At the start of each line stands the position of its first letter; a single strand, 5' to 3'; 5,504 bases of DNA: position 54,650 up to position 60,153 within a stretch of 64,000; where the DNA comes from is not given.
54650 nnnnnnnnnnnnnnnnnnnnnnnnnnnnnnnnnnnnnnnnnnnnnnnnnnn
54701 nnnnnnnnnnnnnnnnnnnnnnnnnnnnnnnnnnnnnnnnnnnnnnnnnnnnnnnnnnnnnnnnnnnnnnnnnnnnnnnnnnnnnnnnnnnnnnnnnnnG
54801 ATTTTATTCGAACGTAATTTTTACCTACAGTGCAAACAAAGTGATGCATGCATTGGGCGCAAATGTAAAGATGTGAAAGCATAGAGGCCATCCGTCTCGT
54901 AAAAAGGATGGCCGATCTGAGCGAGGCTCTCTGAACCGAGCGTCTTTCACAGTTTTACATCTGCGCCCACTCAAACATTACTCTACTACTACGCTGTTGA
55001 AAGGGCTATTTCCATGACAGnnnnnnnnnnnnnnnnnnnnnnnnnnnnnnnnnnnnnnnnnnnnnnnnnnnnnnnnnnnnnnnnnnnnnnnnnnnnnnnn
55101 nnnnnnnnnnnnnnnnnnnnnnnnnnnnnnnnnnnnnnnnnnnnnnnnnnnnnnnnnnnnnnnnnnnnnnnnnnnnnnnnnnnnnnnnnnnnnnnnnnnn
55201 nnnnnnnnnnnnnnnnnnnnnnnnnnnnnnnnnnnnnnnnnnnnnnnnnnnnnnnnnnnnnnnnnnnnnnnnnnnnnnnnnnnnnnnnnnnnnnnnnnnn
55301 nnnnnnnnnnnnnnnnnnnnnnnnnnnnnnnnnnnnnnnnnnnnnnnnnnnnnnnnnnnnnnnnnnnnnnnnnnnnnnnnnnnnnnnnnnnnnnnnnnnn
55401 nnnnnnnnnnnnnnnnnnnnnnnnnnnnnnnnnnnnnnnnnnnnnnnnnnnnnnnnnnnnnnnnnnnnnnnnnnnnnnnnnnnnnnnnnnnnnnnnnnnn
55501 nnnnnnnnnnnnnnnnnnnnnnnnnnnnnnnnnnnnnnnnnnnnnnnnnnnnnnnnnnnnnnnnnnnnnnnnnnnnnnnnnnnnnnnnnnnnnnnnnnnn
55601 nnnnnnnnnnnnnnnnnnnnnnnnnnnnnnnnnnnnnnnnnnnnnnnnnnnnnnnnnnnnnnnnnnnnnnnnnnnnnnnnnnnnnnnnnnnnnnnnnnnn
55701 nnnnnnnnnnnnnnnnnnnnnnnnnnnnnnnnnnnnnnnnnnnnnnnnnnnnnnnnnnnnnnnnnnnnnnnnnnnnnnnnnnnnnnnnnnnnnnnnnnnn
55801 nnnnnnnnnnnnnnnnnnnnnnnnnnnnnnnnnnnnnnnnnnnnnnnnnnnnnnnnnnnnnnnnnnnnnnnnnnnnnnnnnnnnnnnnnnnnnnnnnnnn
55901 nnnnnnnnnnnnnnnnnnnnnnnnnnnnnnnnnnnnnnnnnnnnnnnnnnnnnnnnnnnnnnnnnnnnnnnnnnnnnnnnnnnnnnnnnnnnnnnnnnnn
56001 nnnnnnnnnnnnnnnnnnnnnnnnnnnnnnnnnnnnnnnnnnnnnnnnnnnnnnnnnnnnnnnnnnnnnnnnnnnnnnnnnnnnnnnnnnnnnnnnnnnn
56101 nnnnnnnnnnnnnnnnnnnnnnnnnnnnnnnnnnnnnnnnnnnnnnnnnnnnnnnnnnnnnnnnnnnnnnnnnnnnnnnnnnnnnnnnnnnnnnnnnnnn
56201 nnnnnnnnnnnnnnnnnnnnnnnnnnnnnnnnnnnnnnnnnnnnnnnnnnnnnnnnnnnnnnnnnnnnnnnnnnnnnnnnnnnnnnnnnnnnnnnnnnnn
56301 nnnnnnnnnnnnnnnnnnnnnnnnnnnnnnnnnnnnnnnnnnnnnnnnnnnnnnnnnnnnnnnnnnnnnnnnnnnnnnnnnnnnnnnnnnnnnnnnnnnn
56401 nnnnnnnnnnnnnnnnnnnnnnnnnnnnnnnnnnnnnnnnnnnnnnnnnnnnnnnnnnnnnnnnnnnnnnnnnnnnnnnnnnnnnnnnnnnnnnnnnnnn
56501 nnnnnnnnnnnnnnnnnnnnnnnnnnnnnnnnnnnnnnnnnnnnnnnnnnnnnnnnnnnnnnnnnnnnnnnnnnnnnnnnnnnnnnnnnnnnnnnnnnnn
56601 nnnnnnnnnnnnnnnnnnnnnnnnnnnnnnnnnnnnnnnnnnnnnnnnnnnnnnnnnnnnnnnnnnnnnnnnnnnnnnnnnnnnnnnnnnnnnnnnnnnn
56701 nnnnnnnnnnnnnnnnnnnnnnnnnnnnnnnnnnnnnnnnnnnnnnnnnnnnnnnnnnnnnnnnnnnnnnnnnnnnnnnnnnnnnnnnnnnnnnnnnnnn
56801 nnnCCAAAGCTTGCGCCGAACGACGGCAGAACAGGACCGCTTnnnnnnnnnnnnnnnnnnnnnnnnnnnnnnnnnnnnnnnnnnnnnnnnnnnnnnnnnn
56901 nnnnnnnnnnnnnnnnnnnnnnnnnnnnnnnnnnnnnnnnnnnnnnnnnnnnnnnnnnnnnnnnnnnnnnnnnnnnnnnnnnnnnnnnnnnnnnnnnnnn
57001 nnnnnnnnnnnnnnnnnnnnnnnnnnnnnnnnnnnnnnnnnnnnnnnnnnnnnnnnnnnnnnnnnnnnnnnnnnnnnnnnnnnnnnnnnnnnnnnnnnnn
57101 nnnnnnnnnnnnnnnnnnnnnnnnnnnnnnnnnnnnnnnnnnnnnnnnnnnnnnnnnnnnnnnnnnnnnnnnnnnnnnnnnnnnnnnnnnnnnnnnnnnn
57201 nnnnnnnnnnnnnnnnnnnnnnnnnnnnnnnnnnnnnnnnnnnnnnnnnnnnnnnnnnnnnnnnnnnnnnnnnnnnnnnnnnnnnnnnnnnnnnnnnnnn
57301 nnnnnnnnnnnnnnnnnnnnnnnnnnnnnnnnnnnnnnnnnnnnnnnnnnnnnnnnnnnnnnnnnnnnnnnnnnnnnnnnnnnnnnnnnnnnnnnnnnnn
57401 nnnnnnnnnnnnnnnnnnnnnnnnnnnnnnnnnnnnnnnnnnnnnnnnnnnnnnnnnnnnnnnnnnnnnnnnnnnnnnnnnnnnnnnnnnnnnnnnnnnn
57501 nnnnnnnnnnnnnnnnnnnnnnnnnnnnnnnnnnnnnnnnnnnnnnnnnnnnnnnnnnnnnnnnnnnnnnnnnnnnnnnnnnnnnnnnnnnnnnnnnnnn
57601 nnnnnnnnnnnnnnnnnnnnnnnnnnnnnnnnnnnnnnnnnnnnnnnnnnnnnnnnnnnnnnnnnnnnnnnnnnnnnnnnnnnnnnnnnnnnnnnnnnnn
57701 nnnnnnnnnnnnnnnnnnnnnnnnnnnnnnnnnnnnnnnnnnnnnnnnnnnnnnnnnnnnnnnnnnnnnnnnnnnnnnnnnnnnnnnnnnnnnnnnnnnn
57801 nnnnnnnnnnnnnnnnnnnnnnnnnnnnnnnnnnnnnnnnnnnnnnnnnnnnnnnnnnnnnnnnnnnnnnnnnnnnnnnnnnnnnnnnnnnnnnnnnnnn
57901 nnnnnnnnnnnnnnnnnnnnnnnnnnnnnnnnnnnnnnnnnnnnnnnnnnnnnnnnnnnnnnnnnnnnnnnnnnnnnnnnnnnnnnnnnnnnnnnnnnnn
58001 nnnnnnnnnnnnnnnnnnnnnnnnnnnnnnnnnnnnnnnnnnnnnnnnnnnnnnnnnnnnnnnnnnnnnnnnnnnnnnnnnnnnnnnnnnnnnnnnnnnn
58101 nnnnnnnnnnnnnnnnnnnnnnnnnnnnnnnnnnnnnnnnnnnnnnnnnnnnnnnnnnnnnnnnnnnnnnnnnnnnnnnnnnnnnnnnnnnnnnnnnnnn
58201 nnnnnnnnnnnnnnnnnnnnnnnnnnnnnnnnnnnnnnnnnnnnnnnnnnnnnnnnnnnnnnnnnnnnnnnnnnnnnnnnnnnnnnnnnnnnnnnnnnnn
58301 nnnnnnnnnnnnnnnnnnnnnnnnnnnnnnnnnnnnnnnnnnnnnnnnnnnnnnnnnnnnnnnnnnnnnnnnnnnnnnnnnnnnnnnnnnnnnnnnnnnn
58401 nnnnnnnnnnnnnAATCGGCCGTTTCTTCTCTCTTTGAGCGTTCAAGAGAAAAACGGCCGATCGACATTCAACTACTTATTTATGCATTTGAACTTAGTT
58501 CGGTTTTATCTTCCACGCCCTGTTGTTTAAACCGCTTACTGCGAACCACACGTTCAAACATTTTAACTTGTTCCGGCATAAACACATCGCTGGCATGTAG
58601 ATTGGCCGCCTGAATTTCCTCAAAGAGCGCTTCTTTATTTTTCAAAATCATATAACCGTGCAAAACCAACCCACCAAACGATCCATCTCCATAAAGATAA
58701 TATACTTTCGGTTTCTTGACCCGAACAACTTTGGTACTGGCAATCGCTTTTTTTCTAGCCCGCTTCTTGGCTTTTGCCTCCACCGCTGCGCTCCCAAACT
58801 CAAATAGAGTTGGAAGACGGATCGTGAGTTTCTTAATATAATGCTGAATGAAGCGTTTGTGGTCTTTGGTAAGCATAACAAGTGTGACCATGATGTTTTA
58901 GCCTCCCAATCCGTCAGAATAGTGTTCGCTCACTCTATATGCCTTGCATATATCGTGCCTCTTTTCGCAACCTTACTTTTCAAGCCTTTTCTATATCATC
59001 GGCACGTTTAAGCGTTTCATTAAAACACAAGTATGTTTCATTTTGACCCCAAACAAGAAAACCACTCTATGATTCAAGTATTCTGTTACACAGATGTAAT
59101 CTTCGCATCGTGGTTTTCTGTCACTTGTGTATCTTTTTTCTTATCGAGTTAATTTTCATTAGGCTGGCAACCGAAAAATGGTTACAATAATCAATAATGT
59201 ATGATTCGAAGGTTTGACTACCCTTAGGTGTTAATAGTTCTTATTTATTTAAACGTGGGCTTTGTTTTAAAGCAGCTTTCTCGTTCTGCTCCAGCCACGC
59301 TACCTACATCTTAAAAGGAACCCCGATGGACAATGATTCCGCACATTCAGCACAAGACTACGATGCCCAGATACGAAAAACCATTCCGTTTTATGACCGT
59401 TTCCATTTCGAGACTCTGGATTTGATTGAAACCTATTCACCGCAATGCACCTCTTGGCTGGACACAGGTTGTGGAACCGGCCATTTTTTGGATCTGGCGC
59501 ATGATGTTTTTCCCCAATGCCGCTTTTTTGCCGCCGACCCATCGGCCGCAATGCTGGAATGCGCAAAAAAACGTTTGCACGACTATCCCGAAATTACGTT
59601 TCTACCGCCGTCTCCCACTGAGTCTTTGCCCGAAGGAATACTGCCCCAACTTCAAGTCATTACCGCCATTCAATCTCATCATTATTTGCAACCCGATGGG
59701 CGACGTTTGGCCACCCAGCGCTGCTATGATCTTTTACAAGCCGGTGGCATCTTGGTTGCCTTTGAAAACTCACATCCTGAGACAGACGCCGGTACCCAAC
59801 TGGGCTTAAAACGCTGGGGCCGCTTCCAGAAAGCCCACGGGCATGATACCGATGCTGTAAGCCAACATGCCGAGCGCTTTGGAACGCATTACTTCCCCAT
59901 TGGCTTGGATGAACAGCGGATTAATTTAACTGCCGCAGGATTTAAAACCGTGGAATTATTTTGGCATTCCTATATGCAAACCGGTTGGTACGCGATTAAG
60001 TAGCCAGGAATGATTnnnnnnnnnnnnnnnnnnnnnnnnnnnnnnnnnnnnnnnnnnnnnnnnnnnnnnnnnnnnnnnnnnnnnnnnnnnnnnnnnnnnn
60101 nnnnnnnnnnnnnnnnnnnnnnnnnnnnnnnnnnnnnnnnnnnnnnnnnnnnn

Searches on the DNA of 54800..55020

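Call 45: search_rna_families(source=window, start=54800, end=55020, threshold=evalue, max_evalue=1)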
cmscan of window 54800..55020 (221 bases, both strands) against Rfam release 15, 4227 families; matches with E-value up to 1: 0.
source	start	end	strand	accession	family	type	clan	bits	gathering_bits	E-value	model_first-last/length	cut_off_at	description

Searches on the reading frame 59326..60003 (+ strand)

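Call 35: search_protein_families(library=pfam, proteins=[window:59326-60003:+], max_evalue=0.00001)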
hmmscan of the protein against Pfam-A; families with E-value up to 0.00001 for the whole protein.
window:59326-60003:+ (225 aa): 4 families
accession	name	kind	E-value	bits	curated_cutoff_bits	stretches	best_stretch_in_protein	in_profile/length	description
PF08242.18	Methyltransf_12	-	1.9e-13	51.4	30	1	45-143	1-98/98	Methyltransferase domain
PF13649.12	Methyltransf_25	-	1.2e-11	45.6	27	1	45-141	2-97/97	Methyltransferase domain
PF08241.18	Methyltransf_11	-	1e-08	36.1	21.2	1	45-144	1-94/95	Methyltransferase domain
PF13489.12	Methyltransf_23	-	6.1e-07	29.8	27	1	34-171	16-141/164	Methyltransferase domain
